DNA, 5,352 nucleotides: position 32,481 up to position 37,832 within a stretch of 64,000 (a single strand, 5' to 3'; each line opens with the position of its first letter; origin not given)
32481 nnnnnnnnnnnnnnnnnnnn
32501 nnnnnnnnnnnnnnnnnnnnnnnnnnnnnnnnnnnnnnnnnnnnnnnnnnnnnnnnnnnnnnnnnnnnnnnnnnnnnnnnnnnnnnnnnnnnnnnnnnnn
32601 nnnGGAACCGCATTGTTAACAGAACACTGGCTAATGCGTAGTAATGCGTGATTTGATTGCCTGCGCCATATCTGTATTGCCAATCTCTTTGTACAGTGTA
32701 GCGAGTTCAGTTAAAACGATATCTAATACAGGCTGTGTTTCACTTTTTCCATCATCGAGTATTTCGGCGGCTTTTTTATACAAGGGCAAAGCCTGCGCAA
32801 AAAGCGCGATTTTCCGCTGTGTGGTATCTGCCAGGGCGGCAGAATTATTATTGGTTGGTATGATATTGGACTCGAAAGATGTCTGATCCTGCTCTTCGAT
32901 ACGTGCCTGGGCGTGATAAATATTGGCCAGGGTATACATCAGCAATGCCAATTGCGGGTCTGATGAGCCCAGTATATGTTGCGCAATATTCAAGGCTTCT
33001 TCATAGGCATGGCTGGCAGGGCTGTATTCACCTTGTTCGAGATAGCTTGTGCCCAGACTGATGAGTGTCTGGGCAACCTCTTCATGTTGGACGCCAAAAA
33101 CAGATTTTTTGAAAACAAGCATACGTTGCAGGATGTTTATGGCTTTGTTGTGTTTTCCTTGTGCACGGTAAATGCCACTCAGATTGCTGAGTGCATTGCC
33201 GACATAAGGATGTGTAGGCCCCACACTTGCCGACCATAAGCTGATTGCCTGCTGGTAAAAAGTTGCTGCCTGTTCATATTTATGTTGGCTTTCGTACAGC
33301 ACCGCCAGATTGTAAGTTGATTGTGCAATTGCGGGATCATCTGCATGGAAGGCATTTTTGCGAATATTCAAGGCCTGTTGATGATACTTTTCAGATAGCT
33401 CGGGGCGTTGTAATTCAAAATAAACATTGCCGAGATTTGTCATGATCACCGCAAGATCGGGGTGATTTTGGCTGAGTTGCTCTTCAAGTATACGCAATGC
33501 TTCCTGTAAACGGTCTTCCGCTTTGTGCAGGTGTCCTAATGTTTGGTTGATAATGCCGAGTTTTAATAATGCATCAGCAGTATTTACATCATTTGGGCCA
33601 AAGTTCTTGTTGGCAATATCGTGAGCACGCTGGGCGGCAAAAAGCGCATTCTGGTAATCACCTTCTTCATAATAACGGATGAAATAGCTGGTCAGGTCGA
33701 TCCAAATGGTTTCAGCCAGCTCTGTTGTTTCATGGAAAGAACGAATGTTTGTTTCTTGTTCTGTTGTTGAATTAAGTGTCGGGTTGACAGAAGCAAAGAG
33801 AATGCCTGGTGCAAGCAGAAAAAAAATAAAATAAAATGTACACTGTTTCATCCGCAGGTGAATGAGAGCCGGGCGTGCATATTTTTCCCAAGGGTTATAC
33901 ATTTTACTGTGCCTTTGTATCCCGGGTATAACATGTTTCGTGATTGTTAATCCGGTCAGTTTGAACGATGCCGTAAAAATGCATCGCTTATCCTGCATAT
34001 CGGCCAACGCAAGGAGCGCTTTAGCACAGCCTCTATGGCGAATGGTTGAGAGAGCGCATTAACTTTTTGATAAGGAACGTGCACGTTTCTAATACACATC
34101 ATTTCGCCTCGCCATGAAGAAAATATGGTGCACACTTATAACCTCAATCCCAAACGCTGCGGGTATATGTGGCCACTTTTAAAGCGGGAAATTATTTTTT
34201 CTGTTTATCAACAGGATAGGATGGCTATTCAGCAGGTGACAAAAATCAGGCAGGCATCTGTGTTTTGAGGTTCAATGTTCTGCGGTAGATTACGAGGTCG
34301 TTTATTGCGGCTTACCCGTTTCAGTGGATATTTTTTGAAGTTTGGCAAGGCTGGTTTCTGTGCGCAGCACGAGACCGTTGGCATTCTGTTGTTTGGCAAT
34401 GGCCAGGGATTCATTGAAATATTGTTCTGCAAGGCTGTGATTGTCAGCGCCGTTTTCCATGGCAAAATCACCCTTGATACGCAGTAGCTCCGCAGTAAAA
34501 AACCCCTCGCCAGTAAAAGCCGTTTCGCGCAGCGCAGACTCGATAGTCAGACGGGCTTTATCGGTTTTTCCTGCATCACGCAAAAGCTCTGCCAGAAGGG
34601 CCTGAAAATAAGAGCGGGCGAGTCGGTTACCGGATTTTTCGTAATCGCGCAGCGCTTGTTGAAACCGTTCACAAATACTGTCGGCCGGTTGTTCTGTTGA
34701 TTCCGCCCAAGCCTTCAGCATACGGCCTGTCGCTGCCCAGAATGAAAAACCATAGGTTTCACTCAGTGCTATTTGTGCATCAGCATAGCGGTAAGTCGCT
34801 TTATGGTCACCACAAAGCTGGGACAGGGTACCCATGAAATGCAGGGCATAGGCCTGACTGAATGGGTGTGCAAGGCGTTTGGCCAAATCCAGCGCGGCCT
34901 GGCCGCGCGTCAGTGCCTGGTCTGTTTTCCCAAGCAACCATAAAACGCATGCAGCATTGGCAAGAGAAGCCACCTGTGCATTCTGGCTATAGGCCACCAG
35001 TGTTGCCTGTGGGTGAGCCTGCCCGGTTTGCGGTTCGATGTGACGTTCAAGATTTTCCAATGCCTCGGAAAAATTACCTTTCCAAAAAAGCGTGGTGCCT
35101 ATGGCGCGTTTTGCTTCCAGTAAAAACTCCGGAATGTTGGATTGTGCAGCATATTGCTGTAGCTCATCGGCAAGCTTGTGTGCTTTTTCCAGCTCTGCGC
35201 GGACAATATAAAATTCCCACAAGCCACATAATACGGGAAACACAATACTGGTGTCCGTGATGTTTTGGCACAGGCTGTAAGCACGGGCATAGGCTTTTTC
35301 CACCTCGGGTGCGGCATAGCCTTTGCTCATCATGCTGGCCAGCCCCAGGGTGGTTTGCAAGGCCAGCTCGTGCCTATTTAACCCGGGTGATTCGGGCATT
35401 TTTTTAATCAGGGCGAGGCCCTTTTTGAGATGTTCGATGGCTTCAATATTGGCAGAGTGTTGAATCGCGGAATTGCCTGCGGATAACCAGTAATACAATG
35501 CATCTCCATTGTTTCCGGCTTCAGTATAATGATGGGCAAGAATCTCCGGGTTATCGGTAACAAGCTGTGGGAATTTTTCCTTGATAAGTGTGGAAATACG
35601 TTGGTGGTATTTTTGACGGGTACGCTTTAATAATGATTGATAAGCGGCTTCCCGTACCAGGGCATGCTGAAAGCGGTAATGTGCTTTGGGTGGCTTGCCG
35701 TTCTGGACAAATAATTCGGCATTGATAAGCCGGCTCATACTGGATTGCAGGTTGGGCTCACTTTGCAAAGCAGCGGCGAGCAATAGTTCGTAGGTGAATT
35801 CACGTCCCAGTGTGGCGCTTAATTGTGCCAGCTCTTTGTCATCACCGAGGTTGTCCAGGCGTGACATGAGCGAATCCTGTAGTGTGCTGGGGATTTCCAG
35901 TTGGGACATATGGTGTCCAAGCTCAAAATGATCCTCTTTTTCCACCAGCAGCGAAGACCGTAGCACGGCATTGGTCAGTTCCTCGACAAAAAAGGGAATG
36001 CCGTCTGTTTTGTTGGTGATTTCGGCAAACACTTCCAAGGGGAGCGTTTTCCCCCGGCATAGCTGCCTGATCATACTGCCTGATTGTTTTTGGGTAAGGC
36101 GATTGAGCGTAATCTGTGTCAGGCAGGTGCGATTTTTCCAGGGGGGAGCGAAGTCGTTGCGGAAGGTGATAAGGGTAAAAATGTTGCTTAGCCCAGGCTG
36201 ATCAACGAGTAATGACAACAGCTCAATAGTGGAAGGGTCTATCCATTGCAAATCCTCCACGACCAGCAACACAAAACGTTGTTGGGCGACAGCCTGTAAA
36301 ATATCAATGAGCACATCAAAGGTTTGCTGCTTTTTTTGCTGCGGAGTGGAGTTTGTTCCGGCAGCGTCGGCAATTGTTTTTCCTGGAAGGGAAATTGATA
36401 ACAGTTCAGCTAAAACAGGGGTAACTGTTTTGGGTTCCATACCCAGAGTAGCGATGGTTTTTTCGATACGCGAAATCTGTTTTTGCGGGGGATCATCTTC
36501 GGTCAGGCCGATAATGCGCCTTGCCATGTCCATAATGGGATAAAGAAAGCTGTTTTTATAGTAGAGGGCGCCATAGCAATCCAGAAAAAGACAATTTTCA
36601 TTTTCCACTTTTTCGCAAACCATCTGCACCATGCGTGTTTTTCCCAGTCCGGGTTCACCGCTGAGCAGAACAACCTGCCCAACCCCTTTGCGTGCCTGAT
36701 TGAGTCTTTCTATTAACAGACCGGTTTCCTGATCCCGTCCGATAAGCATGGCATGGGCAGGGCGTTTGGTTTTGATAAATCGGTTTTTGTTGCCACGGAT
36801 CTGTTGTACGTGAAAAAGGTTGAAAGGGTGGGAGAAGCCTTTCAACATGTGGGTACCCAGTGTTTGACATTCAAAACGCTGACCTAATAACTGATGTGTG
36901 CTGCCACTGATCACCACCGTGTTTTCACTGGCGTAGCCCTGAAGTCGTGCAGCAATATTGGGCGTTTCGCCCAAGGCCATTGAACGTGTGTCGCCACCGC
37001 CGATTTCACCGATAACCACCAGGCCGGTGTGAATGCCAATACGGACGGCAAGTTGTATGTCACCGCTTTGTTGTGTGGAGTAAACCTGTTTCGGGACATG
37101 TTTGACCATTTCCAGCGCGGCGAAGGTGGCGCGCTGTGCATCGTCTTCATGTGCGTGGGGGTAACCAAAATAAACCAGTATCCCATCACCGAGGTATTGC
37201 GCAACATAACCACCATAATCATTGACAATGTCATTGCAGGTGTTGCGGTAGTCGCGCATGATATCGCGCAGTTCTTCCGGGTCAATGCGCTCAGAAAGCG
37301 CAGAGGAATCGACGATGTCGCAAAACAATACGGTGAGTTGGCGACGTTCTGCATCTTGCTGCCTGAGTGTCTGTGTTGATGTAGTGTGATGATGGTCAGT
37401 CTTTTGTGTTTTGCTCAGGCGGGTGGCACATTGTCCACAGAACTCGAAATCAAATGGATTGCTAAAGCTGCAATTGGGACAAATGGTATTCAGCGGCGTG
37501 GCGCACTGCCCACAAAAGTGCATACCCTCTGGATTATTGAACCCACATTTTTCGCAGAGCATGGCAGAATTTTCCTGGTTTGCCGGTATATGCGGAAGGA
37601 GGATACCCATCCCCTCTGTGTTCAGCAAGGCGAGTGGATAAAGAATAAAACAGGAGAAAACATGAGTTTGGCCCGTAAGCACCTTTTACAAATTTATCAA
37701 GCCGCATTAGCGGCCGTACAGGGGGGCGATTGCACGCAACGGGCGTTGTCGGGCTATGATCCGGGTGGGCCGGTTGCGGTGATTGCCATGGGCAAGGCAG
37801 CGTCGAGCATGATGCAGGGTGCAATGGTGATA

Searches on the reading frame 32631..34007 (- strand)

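Call 87: search_protein_families(library=pfam, proteins=[window:32631-34007:-], max_evalue=0.00001)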
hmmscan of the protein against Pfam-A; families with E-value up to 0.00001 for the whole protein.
window:32631-34007:- (458 aa): 14 families
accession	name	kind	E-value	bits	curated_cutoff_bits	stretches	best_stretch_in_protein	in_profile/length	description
PF13424.12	TPR_12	-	1.8e-53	179.1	30.1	4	184-257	1-74/77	Tetratricopeptide repeat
PF13374.12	TPR_10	-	4.8e-36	122.2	27.5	1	186-225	2-41/42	Tetratricopeptide repeat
PF24885.1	TPR_NPHP3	-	2.6e-35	122.4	100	3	210-301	123-214/239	Nephrocystin-3 TPR domain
PF00515.34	TPR_1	-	4e-22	77.5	27.8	0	232-257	5-30/34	Tetratricopeptide repeat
PF07719.23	TPR_2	-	9.7e-20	69.4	27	0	232-257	5-30/34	Tetratricopeptide repeat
PF17874.7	TPR_MalT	-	5.2e-18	65.9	45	1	115-218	53-154/336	MalT-like TPR region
PF13176.12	TPR_7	-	1.2e-17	62.9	27.9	0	232-256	3-29/36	Tetratricopeptide repeat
PF13181.12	TPR_8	-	2.9e-14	52.4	25.7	0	229-257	2-30/34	Tetratricopeptide repeat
PF13431.12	TPR_17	-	3.2e-11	43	24.4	0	224-247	9-32/34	Tetratricopeptide repeat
PF14559.12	TPR_19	-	6.7e-11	42.8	25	0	163-208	3-47/68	Tetratricopeptide repeat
PF13428.12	TPR_14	-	3.7e-09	36.8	23.5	0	155-193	5-42/44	Tetratricopeptide repeat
PF13174.12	TPR_6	-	7.7e-08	32.9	26.3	0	232-257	4-29/33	Tetratricopeptide repeat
PF12862.13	ANAPC5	-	3.6e-07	30.6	23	0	109-181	5-75/91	Anaphase-promoting complex subunit 5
PF13432.12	TPR_16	-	4.3e-07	30.7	32.7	0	218-259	22-62/65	Tetratricopeptide repeat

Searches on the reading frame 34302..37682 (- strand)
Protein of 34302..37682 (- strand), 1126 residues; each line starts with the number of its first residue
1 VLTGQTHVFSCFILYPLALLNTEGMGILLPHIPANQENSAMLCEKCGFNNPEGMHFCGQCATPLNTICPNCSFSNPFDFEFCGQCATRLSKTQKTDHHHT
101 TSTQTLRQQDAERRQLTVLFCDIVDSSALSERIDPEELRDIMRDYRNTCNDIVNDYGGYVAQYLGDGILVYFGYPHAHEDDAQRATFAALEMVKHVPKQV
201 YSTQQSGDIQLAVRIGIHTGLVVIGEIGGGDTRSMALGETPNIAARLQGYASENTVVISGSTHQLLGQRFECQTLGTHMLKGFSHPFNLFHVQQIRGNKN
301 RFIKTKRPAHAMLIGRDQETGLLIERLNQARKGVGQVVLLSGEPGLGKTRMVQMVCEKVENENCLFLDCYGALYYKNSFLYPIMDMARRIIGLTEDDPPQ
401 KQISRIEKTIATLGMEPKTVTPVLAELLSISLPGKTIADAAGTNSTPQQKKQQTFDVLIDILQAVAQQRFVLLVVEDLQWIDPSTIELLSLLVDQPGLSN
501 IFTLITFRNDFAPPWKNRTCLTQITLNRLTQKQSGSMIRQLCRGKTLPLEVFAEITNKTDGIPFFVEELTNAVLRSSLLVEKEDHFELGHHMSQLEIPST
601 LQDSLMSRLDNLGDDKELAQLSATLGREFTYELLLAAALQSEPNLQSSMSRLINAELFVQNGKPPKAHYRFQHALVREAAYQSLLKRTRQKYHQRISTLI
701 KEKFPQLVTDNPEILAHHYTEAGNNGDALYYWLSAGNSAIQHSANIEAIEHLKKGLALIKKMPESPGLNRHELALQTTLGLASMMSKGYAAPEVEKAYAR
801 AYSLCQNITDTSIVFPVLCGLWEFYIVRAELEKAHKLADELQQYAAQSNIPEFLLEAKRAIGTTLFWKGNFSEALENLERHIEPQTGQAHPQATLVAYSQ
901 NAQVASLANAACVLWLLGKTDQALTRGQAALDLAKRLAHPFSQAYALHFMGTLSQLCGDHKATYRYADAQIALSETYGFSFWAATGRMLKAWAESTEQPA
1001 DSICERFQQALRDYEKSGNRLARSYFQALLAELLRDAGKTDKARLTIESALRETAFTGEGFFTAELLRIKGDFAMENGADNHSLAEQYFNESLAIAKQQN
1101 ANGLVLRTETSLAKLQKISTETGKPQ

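Call 87: search_protein_families(library=pfam, proteins=[window:34302-37682:-], max_evalue=0.00001)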
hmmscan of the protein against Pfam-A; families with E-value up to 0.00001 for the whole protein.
window:34302-37682:- (1126 aa): 5 families
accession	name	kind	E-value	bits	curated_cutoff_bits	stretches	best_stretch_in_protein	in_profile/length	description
PF00211.25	Guanylate_cyc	-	2e-25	89.9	21.9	1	114-284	7-173/183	Adenylate and Guanylate cyclase catalytic domain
PF13191.12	AAA_16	-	4.6e-19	70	32.6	1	313-501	2-164/167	AAA ATPase domain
PF12773.13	DZR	-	8.7e-09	35.9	27.3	1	43-85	1-44/45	Double zinc ribbon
PF13401.12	AAA_22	-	7.5e-07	30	27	1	336-499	6-117/130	AAA domain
PF13424.12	TPR_12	-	2.9e-06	27.8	30.1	0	858-935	6-76/77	Tetratricopeptide repeat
